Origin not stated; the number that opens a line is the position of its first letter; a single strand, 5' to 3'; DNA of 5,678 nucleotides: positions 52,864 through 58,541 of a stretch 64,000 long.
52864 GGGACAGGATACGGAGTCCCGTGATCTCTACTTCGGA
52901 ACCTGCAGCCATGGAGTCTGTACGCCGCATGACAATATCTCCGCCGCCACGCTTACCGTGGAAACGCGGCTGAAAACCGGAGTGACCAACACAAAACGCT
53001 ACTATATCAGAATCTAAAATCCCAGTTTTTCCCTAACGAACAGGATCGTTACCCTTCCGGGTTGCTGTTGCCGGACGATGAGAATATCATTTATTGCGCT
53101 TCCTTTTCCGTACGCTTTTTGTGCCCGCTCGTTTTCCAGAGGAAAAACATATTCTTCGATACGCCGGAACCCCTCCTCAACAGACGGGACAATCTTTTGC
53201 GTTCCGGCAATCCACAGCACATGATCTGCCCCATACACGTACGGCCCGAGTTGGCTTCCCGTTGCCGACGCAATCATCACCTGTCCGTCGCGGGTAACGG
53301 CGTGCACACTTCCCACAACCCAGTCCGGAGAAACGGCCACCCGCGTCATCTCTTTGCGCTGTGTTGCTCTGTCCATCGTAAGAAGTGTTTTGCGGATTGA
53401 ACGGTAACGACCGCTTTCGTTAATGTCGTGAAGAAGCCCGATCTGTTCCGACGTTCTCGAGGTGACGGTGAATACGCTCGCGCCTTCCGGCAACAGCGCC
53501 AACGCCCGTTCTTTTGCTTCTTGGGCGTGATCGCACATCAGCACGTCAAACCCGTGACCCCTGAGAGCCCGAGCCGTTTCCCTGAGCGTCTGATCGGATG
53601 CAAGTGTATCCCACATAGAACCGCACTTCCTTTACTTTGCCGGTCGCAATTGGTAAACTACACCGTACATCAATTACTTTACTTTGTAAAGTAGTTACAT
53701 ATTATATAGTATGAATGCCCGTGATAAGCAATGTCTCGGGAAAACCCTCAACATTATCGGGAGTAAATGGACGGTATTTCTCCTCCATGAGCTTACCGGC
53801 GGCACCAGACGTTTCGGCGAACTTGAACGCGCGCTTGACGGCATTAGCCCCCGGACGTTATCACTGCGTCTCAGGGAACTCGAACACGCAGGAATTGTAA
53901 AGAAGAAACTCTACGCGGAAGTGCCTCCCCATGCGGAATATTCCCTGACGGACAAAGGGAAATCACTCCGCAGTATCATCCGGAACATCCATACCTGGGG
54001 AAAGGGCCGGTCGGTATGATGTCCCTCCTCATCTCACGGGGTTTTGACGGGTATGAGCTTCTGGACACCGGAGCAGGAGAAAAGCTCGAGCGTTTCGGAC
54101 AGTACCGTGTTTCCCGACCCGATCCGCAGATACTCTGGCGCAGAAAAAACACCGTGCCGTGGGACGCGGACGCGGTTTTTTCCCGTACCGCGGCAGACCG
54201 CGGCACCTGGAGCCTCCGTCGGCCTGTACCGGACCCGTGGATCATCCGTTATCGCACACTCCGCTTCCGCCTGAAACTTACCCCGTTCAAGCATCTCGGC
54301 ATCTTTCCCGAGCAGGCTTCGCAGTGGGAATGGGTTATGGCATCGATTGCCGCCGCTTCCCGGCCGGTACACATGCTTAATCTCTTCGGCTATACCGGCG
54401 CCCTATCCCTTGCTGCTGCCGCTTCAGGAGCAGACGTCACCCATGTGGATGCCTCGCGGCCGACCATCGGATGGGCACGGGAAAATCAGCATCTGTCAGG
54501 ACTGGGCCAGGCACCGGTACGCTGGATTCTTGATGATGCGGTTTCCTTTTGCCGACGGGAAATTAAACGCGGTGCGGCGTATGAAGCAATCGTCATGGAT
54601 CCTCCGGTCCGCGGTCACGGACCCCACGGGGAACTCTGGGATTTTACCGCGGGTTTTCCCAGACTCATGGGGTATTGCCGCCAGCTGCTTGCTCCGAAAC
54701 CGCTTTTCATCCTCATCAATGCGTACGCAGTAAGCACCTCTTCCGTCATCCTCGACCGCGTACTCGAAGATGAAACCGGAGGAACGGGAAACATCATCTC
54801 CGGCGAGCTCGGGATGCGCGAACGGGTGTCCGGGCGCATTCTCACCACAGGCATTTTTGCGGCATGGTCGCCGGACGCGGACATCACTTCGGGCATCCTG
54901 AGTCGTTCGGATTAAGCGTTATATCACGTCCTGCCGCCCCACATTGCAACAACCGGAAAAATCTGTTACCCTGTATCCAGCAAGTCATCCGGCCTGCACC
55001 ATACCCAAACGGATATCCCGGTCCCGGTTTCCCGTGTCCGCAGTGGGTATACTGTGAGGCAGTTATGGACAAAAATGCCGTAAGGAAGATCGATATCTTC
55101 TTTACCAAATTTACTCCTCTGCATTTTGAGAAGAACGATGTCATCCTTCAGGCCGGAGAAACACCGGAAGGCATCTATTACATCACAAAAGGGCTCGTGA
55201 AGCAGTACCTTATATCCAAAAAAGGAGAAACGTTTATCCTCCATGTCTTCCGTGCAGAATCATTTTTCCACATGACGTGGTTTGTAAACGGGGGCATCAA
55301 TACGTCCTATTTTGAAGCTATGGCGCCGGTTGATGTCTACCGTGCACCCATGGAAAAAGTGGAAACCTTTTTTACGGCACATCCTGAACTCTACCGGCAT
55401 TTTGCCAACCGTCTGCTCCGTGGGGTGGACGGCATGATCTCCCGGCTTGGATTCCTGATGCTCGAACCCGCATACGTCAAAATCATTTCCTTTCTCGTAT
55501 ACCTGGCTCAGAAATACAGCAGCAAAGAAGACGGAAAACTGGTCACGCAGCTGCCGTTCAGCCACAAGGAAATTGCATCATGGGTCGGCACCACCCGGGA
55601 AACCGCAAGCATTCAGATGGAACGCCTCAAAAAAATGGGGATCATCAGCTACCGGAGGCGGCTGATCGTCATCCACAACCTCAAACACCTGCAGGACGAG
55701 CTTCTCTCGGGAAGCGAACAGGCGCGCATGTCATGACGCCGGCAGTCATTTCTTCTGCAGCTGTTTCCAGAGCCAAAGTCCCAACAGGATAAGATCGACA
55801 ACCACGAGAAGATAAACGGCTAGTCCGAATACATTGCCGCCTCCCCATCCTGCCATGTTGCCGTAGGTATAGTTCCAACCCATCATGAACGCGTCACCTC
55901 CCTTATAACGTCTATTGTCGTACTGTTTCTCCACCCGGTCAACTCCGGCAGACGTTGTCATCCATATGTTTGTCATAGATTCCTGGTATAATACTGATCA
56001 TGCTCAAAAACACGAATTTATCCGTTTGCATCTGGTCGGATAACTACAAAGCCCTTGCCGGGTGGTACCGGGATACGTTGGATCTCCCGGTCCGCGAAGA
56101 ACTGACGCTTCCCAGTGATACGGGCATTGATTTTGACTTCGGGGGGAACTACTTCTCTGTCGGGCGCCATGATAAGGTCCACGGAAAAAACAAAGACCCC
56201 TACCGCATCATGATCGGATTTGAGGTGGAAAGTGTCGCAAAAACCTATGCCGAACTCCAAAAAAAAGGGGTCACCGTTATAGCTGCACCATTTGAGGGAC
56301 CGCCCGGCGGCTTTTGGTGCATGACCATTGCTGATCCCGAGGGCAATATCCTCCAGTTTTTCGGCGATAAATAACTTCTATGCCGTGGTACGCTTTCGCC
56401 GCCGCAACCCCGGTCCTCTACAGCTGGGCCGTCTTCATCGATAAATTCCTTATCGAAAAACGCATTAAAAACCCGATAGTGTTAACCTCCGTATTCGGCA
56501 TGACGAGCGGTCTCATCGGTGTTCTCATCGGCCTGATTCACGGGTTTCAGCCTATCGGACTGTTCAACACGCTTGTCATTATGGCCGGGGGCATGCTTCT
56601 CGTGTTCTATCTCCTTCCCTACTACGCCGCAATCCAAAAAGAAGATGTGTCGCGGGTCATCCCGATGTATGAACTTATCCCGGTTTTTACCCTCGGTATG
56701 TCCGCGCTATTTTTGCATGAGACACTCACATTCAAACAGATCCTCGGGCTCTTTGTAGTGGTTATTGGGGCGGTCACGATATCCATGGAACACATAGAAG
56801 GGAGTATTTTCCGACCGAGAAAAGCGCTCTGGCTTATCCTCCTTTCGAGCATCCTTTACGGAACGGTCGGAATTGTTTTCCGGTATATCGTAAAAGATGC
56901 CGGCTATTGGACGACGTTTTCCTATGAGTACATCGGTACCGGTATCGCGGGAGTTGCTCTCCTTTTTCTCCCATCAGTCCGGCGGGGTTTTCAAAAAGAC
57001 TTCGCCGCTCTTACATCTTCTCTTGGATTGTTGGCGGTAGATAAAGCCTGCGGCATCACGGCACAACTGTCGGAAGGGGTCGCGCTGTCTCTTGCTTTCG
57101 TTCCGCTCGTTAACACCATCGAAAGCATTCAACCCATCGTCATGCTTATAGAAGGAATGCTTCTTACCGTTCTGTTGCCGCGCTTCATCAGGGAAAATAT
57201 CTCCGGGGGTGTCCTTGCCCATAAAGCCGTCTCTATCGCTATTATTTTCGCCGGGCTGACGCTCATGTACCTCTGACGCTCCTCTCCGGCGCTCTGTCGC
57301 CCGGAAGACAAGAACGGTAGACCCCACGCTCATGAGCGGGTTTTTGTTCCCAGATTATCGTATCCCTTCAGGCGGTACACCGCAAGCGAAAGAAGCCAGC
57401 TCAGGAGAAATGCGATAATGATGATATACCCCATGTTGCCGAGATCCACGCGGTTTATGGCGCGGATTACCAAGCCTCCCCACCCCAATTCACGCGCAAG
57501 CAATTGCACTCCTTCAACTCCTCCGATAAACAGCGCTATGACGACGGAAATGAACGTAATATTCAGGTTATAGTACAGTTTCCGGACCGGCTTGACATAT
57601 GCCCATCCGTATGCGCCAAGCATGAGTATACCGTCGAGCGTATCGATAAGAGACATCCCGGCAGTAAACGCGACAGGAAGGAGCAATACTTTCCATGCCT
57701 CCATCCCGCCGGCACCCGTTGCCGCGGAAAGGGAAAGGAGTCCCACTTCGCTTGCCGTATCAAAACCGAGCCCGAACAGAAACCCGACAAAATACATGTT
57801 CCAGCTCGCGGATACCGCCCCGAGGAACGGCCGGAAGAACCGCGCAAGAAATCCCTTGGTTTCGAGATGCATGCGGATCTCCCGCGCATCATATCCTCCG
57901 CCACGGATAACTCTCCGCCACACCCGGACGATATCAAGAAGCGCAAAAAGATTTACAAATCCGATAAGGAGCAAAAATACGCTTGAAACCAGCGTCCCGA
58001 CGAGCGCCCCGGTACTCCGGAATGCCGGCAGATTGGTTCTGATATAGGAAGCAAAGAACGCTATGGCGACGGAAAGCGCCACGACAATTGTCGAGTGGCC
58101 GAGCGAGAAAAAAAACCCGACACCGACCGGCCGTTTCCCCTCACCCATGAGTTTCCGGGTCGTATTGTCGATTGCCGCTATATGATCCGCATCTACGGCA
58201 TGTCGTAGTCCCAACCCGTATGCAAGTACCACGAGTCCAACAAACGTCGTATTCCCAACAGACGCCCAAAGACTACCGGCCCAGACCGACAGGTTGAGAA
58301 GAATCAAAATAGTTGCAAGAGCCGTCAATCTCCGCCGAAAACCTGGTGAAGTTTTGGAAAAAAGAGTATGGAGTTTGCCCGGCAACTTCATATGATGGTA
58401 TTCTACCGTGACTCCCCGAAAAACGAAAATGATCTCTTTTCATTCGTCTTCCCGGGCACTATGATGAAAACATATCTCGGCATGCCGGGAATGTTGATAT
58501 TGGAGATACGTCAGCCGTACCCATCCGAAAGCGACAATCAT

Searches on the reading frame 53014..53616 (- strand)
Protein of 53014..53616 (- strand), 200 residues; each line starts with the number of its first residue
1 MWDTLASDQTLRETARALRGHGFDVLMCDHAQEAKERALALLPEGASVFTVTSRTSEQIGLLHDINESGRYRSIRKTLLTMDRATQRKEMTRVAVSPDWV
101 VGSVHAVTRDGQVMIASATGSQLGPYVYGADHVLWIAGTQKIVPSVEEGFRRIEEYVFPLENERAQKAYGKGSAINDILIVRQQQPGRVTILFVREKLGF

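Call 77: search_protein_families(library=pfam, proteins=[window:53014-53616:-], max_evalue=0.001)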
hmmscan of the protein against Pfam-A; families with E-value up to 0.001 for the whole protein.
window:53014-53616:- (200 aa): 1 family
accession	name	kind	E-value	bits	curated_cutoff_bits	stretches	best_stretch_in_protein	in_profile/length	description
PF02589.21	LUD_dom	-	4.3e-20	72.7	22.6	1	12-194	2-189/189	LUD domain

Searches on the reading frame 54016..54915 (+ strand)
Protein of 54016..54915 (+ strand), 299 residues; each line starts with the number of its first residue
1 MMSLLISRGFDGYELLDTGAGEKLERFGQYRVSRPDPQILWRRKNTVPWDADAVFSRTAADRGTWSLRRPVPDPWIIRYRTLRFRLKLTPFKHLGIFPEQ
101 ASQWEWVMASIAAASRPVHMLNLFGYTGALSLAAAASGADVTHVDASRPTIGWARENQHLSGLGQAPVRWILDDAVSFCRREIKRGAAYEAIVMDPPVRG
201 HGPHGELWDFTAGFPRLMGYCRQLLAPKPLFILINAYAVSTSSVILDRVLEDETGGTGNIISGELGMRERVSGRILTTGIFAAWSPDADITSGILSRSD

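Call 77: search_protein_families(library=pfam, proteins=[window:54016-54915:+], max_evalue=0.001)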
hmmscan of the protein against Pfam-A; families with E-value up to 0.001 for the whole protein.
window:54016-54915:+ (299 aa): 2 families
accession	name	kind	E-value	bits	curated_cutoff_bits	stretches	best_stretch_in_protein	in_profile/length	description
PF10672.15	Methyltrans_SAM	-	1e-12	48.3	27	1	73-240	84-244/286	S-adenosylmethionine-dependent methyltransferase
PF03602.21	Cons_hypoth95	-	1.7e-05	25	24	1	110-197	35-122/182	Conserved hypothetical protein 95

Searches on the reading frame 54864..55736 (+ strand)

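Call 77: search_protein_families(library=pfam, proteins=[window:54864-55736:+], max_evalue=0.001)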
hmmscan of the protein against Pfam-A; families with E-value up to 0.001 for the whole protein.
window:54864-55736:+ (290 aa): 3 families
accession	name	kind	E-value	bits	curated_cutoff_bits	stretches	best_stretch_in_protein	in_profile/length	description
PF13545.12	HTH_Crp_2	-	6.5e-16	58.5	27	1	206-278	2-69/70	Crp-like helix-turn-helix domain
PF00027.35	cNMP_binding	-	4.5e-13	49.4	27.5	1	86-171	2-87/89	Cyclic nucleotide-binding domain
PF00325.26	Crp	-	0.00058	20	21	0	230-261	1-32/32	Bacterial regulatory proteins, crp family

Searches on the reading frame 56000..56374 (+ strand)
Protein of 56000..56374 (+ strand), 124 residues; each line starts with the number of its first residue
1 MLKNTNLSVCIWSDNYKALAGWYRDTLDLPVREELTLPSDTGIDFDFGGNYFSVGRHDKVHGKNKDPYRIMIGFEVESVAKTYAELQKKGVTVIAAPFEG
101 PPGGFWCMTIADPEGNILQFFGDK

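Call 78: search_protein_families(library=pfam, proteins=[window:56000-56374:+], max_evalue=0.001)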
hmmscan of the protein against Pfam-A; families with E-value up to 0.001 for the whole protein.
window:56000-56374:+ (124 aa): 2 families
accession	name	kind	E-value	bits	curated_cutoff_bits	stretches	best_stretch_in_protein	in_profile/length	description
PF00903.31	Glyoxalase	-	3.8e-10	40.6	20.6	1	9-120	5-121/121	Glyoxalase/Bleomycin resistance protein/Dioxygenase superfamily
PF18029.7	Glyoxalase_6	-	2.3e-07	31.9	23.6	1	9-117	2-102/106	Glyoxalase-like domain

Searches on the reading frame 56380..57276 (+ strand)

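Call 77: search_protein_families(library=pfam, proteins=[window:56380-57276:+], max_evalue=0.001)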
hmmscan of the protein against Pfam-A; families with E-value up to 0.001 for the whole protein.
window:56380-57276:+ (298 aa): 1 family
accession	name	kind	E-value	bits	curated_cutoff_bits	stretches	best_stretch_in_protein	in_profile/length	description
PF00892.27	EamA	-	2.1e-12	47.9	28.2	1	3-135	3-134/135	EamA-like transporter family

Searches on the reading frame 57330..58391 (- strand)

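Call 77: search_protein_families(library=pfam, proteins=[window:57330-58391:-], max_evalue=0.001)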
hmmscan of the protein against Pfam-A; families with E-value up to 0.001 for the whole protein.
window:57330-58391:- (353 aa): 1 family
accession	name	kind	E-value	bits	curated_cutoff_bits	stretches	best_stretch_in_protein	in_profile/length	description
PF03824.22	NicO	-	1.3e-92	310.7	27.7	1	51-336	2-285/287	High-affinity nickel-transport protein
